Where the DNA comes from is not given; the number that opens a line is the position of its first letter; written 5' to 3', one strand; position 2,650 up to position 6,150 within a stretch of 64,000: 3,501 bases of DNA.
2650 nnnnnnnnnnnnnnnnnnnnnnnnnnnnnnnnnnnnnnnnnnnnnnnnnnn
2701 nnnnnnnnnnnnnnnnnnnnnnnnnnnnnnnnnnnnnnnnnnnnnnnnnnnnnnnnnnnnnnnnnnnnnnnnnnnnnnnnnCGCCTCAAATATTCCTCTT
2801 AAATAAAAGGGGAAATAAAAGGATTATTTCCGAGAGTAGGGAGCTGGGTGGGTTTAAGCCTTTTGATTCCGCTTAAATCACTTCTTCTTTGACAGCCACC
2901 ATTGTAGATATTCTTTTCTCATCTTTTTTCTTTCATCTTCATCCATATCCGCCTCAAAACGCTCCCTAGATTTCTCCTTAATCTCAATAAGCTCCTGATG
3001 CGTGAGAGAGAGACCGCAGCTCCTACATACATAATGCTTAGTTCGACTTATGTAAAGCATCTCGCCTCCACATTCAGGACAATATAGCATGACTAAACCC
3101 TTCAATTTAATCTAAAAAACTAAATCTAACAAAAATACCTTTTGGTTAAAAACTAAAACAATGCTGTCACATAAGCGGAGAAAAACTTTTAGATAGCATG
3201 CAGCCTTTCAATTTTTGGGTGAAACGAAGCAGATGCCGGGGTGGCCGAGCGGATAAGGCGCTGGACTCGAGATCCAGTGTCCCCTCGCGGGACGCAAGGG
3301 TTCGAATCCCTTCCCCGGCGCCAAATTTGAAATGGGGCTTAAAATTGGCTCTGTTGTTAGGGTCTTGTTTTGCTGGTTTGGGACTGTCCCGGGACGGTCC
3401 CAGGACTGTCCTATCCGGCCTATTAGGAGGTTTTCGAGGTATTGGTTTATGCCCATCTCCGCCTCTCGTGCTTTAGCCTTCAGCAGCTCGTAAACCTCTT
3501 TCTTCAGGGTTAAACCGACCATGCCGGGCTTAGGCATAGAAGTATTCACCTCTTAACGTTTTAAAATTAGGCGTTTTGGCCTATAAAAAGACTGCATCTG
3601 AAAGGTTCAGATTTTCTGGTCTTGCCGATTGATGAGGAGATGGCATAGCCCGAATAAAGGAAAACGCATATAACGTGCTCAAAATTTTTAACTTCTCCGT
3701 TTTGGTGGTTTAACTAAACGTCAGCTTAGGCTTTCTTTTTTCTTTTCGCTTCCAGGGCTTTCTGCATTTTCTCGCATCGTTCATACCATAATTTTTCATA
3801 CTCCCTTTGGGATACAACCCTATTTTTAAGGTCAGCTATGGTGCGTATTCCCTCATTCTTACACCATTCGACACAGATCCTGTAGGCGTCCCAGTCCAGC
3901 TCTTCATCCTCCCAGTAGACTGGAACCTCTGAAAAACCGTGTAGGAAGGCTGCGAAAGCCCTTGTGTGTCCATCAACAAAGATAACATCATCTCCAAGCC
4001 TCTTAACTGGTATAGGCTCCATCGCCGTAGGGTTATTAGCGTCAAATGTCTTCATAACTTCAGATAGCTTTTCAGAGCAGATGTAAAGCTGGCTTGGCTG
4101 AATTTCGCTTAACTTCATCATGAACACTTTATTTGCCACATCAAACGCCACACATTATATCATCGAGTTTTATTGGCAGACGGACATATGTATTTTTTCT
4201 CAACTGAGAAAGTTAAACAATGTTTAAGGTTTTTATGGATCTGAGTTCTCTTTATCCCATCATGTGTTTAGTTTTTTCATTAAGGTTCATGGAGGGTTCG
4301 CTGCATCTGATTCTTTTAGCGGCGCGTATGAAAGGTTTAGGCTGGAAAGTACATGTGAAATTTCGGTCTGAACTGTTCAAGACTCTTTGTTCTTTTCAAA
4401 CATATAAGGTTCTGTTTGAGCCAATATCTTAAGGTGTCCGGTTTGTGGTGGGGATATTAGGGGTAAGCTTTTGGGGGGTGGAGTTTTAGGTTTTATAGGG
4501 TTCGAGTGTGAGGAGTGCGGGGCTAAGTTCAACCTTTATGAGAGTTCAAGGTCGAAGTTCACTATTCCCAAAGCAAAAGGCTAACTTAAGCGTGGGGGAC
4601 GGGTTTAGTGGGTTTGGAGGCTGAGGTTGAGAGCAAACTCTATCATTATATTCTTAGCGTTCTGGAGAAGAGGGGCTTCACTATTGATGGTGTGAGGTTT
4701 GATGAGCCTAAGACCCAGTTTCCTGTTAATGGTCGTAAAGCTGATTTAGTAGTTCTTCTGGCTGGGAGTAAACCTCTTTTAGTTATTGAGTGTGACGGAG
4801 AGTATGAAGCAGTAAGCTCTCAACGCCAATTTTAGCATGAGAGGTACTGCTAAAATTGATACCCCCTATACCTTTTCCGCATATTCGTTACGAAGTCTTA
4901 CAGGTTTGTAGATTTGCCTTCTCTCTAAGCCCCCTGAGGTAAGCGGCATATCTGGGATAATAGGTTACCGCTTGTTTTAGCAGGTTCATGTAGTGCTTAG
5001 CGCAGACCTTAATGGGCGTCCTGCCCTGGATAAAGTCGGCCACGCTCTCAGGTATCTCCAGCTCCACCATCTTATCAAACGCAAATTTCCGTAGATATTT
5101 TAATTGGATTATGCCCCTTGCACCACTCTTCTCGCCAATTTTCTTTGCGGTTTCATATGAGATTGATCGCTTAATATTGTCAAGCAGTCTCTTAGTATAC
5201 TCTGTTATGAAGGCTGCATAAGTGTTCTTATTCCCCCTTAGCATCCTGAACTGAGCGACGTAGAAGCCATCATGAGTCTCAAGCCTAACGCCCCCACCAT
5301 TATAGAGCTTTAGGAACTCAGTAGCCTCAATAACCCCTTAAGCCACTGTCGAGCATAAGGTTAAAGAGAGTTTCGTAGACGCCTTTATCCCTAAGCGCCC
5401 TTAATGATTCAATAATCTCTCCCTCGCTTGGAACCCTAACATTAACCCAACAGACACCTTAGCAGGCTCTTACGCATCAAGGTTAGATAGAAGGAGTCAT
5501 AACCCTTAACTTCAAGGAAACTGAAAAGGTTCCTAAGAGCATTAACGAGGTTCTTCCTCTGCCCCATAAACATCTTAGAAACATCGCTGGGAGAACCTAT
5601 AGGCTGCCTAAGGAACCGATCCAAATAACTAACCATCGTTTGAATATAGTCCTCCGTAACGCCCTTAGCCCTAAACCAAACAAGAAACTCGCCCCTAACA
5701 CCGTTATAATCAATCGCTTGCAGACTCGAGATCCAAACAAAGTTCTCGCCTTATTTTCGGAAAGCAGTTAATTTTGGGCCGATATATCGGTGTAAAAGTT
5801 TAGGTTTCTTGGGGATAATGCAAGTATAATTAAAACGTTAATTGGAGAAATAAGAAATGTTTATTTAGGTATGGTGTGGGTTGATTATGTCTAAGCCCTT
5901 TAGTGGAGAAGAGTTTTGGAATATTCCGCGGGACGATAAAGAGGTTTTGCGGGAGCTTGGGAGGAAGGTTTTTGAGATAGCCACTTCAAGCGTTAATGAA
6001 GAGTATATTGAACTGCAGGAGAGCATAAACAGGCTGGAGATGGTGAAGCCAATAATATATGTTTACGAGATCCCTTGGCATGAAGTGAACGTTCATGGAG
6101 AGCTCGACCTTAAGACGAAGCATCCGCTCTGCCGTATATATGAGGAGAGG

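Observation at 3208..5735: Decayed integrated element at tRNA-Ser whose split integrase re-joins in frame across a 13-bp att repeat (SSV-type partition)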

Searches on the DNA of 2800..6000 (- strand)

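Call 69: search_rna_families(source=window, start=2800, end=6000, threshold=evalue, max_evalue=0.1)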
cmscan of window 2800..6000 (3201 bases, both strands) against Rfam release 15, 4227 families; matches with E-value up to 0.1: 1.
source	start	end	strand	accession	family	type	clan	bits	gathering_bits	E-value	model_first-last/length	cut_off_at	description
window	3235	3320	+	RF00005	tRNA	Gene; tRNA;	CL00001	60.3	29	7.4e-12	1-71/71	no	tRNA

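Call 92: search_rna_families(sources=[L090, L091, L093], threshold=evalue, max_evalue=1)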
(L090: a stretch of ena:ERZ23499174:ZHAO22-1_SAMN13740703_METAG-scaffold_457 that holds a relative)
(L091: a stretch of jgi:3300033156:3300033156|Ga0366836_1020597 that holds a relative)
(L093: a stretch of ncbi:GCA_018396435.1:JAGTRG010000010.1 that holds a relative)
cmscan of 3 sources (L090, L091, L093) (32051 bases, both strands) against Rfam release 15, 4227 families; matches with E-value up to 1: 3.
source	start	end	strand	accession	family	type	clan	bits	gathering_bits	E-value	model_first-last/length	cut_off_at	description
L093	7246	7342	-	RF00005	tRNA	Gene; tRNA;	CL00001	45.6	29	8.1e-07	1-71/71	no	tRNA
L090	277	333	-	RF00005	tRNA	Gene; tRNA;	CL00001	37.2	29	0.00016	1-71/71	no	tRNA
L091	5831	5848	+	RF00023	tmRNA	Gene;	CL00001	17.3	47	0.0031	346-363/374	no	transfer-messenger RNA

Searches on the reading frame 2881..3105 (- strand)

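Call 8: search_protein_families(library=pfam, max_evalue=0.1, proteins=[window:2881-3105:-])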
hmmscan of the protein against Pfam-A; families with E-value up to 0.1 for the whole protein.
seq(75 aa): 24 families
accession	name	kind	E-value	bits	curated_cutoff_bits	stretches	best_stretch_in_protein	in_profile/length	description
PF08271.17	Zn_Ribbon_TF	-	1.7e-05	24.7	29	1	8-34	2-29/43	TFIIB zinc-binding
PF08792.16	A2L_zn_ribbon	-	6.6e-05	22.9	22.9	1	9-33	6-30/33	A2L zinc ribbon domain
PF02591.20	Zn_ribbon_9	-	0.00033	21.1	29.1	0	26-44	1-19/33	C4-type zinc ribbon domain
PF02150.21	Zn_ribbon_RPB9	-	0.001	19.3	25.2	1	7-31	2-28/36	RNA polymerases M/15 Kd subunit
PF23783.1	Zn_ribbon_TiaS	-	0.0011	19.1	27.3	1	8-43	3-38/41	TiaS C-terminal zinc ribbon domain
PF12760.12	Zn_ribbon_IS1595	-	0.0027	18.1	25.4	1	9-31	21-44/46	Transposase zinc-ribbon domain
PF14768.12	RPA_interact_C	-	0.0042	18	25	1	9-51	2-41/80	Replication protein A interacting C-terminal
PF07191.17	Zn_ribbon_6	-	0.0079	16.6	25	1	8-37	2-29/67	Double zinc ribbon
PF17283.8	Zn_ribbon_SprT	-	0.009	16.5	28.1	1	8-35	6-35/38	SprT-like zinc ribbon domain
PF14354.12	Lar_restr_allev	-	0.015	16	28.6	1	8-48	5-46/58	Restriction alleviation protein Lar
PF09297.16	Zn_ribbon_NUD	-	0.017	15.2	24.8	1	8-32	5-29/32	NADH pyrophosphatase zinc ribbon domain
PF01363.27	FYVE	-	0.025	15.1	27.8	1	8-37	10-37/67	FYVE zinc finger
PF22289.1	DmmA-like_C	-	0.026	14.9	27.4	1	7-35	2-29/44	Dimethylamine monooxygenase subunit DmmA-like, C-terminal domain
PF08063.17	Zn_ribbon_PADR1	-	0.026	14.8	25.1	1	9-28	5-23/42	PADR1 domain, zinc ribbon fold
PF14319.11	Zn_Tnp_IS91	-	0.027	14.9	26.3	1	3-39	35-71/90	Transposase zinc-binding domain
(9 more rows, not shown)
